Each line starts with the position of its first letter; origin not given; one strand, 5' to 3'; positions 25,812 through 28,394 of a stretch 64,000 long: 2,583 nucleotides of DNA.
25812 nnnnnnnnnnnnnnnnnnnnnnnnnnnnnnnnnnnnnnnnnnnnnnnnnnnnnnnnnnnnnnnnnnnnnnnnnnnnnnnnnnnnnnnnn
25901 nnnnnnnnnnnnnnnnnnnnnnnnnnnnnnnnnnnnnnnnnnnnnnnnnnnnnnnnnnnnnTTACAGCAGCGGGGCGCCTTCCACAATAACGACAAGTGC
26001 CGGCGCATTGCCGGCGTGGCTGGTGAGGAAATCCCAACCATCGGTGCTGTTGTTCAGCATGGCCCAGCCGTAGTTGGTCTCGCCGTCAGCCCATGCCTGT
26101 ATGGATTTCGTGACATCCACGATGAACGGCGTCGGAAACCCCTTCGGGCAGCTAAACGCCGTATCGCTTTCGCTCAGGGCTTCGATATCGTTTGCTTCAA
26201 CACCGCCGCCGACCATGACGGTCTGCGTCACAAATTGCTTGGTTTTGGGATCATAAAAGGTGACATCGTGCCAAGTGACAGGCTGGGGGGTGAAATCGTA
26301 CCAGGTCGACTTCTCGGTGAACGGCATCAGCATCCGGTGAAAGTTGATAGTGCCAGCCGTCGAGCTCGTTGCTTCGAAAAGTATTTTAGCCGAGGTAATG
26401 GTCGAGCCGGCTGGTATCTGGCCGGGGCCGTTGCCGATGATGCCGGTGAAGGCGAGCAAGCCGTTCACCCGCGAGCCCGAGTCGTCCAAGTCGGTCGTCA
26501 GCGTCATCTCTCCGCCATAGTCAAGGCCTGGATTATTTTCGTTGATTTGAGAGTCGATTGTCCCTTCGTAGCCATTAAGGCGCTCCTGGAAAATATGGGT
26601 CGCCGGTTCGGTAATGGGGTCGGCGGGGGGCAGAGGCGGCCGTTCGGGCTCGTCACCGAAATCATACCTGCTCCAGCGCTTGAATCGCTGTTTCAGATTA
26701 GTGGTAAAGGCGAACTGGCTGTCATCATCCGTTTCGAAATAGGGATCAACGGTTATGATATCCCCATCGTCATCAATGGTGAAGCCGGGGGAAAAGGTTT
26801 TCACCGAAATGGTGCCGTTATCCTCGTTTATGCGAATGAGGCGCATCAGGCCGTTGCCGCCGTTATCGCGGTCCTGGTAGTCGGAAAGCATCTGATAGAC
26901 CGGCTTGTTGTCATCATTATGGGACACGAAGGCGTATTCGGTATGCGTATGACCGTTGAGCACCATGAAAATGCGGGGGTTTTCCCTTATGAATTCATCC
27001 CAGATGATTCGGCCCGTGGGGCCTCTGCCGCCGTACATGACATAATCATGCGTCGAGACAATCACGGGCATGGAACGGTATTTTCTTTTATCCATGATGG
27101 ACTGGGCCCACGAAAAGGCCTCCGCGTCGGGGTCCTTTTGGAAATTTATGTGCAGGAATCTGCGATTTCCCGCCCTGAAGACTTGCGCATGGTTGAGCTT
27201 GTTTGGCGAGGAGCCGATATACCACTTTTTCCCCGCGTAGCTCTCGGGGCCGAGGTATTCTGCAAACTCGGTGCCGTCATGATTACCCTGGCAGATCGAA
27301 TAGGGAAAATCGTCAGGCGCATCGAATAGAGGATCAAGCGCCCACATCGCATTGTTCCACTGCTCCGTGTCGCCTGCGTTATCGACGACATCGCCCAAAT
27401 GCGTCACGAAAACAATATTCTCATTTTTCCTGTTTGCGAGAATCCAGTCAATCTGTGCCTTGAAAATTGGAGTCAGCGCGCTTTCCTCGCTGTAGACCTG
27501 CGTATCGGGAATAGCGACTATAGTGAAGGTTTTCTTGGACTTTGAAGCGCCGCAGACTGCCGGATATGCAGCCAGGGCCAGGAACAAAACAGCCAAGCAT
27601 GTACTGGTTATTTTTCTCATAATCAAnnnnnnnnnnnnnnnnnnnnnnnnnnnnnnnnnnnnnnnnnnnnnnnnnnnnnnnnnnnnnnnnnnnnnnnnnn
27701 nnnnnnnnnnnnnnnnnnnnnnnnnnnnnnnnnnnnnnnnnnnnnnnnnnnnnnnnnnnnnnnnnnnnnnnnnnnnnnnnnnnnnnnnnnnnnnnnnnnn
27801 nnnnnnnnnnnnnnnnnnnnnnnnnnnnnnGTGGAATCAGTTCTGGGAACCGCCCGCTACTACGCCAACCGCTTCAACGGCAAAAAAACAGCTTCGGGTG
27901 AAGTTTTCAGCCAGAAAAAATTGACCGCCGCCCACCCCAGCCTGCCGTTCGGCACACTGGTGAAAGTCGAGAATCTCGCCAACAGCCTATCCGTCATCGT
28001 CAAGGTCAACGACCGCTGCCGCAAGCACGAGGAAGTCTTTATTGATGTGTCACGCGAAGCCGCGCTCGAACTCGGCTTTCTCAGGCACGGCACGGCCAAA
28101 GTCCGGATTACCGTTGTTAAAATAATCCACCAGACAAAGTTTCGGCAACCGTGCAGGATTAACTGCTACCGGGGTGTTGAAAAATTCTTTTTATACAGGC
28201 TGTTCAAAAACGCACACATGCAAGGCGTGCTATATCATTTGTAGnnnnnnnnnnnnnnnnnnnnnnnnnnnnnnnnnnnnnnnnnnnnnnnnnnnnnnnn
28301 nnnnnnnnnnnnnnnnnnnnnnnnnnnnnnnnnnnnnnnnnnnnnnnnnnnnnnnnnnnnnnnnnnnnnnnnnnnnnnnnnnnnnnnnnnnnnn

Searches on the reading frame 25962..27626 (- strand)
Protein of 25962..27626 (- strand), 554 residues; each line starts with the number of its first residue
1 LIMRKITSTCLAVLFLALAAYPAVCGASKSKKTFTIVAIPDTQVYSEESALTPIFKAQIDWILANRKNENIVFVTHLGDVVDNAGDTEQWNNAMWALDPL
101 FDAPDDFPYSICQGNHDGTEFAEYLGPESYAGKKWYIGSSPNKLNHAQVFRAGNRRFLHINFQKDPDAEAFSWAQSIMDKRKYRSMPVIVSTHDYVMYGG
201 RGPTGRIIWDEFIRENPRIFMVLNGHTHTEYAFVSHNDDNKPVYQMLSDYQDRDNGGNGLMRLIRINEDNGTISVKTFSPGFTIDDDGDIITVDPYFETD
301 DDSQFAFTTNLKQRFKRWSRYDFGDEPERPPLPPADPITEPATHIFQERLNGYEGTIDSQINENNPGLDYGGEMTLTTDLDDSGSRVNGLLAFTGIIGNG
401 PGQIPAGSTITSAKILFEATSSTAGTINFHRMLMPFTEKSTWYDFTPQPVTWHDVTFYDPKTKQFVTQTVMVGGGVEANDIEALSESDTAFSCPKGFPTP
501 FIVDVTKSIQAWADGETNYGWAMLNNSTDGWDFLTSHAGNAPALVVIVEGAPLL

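Call 6: search_protein_families(library=pfam, proteins=[window:25962-27626:-], max_evalue=0.01)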
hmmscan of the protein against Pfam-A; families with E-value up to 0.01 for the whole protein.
window:25962-27626:- (554 aa): 2 families
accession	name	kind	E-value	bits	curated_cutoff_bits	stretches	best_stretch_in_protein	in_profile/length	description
PF00149.33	Metallophos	-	1.2e-07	32.9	21.5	1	35-229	2-190/191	Calcineurin-like phosphoesterase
PF24517.2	CBM96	-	8.3e-05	22.9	26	0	503-546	117-162/164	Carbohydrate-binding module family 96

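Call 49: find_homologous_proteins(query=window:25962-27626:-, max_evalue=1e-30)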
Query window:25962-27626:- (554 aa): 124 proteins with E <= 1e-30 among 8000 candidates; the best 120 are listed.
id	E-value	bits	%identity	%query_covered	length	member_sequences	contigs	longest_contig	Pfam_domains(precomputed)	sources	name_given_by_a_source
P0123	0.0e+0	1251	96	100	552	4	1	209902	PF00149.34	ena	-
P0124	5.8e-295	997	75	99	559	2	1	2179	PF00149.34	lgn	-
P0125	1.9e-275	933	72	96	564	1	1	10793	PF00149.34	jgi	-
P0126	4.0e-253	859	65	100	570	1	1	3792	PF00149.34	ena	-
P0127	1.1e-246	838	65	98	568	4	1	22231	PF00149.34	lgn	-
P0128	1.6e-245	834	63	100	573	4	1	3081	PF00149.34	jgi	-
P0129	2.2e-192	659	57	94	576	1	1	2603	PF00149.34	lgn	-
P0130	5.5e-187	641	55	97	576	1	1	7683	PF00149.34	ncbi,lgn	ncbi:MAG: metallophosphoesterase [Syntrophobacteraceae bacterium]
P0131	7.5e-182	624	51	100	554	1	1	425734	PF24517.3,PF00149.34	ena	-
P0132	3.2e-179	615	52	96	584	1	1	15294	PF00149.34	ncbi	-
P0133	3.8e-178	612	50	97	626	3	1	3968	PF00149.34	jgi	jgi:predicted phosphodiesterase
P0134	6.9e-172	591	51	94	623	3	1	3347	PF24517.3,PF00149.34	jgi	jgi:hypothetical protein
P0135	2.6e-170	586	50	99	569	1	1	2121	PF24517.3,PF00149.34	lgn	-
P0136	3.0e-170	586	54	93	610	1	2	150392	PF24517.3,PF00149.34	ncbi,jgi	jgi:predicted phosphodiesterase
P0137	5.0e-170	585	51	94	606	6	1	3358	PF24517.3,PF00149.34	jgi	jgi:hypothetical protein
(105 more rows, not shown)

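Call 50: find_encoding_contigs(protein=P0123, flank=8000, max_places=4)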
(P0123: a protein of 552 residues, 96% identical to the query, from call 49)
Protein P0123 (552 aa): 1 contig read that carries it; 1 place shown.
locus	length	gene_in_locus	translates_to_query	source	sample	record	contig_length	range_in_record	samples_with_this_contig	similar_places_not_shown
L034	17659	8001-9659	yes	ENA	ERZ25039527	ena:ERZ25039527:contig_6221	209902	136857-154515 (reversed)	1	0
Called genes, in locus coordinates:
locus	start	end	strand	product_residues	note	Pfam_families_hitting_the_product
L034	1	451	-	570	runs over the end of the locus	PF00133:tRNA-synt_1, PF09334:tRNA-synt_1g (weak), PF08264:Anticodon_1, PF10458:Val_tRNA-synt_C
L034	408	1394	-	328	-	PF00133:tRNA-synt_1, PF09334:tRNA-synt_1g, PF13603:tRNA-synt_1_2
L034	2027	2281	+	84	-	PF00156:Pribosyltran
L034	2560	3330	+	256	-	PF00881:Nitroreductase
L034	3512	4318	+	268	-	PF03372:Exo_endo_phos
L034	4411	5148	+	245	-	PF03741:TerC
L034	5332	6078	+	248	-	PF03372:Exo_endo_phos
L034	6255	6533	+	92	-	-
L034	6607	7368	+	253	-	PF11306:DUF3108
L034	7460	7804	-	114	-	PF03330:DPBB_1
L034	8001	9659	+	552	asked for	PF00149:Metallophos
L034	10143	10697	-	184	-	PF03330:DPBB_1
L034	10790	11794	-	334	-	PF03781:FGE-sulfatase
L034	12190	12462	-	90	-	-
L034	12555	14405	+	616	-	PF02503:PP_kinase, PF17941:PP_kinase_C_1, PF13090:PP_kinase_C, PF13091:PLDc_2 (weak)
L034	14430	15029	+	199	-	-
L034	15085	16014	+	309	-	PF05235:CHAD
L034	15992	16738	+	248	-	PF00142:Fer4_NifH (faint), PF01656:CbiA, PF06564:CBP_BcsQ, PF09140:MipZ (faint), PF13614:AAA_31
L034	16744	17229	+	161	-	PF01928:CYTH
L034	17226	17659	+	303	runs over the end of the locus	PF00293:NUDIX, PF00300:His_Phos_1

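Call 51: find_encoding_contigs(protein=P0125, flank=6000, max_places=3)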
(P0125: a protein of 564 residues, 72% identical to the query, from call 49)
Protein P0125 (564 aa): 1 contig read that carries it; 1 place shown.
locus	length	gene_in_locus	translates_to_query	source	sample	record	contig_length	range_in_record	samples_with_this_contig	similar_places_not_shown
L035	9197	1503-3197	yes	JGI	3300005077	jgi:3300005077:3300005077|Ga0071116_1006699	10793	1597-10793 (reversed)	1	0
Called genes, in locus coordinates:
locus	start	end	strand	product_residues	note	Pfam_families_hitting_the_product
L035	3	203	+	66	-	?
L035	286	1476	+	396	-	PF07907:YibE_F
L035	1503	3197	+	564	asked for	PF00149:Metallophos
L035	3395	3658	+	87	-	-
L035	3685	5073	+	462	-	PF00149:Metallophos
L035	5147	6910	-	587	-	PF03051:Peptidase_C1_2 (faint), PF00112:Peptidase_C1, PF18560:Lectin_like, PF02412:TSP_3 (weak)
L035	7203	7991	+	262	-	PF14522:Cytochrome_C7 (faint)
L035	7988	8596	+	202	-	-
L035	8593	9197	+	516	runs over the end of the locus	PF00732:GMC_oxred_N, PF00890:FAD_binding_2 (faint), PF05199:GMC_oxred_C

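Call 73: find_encoding_contigs(protein=P0127, flank=5000, max_places=3)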
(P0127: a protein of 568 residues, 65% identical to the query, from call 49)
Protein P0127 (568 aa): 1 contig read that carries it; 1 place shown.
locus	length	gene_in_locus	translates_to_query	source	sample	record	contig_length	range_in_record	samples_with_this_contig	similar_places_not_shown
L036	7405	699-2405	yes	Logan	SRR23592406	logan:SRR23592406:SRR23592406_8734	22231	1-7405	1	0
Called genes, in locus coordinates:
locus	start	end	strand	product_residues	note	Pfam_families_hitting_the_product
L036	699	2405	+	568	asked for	PF00149:Metallophos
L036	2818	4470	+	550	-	PF16656:Pur_ac_phosph_N (faint), PF00149:Metallophos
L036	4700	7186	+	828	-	PF00245:Alk_phosphatase, PF02811:PHP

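Call 74: find_encoding_contigs(protein=P0124, flank=3000, max_places=3)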
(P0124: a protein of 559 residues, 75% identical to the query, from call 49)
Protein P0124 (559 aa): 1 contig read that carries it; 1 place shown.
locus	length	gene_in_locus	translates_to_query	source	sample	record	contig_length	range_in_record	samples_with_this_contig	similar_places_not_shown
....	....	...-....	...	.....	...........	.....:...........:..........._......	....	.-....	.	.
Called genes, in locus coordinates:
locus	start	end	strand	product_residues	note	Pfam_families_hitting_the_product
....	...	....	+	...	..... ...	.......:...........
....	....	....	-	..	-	?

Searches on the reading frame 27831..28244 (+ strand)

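Call 6: search_protein_families(library=pfam, proteins=[window:27831-28244:+], max_evalue=0.01)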
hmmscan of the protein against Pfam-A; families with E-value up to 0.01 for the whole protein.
window:27831-28244:+ (137 aa): 1 family
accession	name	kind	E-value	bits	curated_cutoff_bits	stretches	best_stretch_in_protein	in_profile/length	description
PF03330.24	DPBB_1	-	1.6e-21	76.8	28.8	1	6-93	4-83/83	Lytic transglycolase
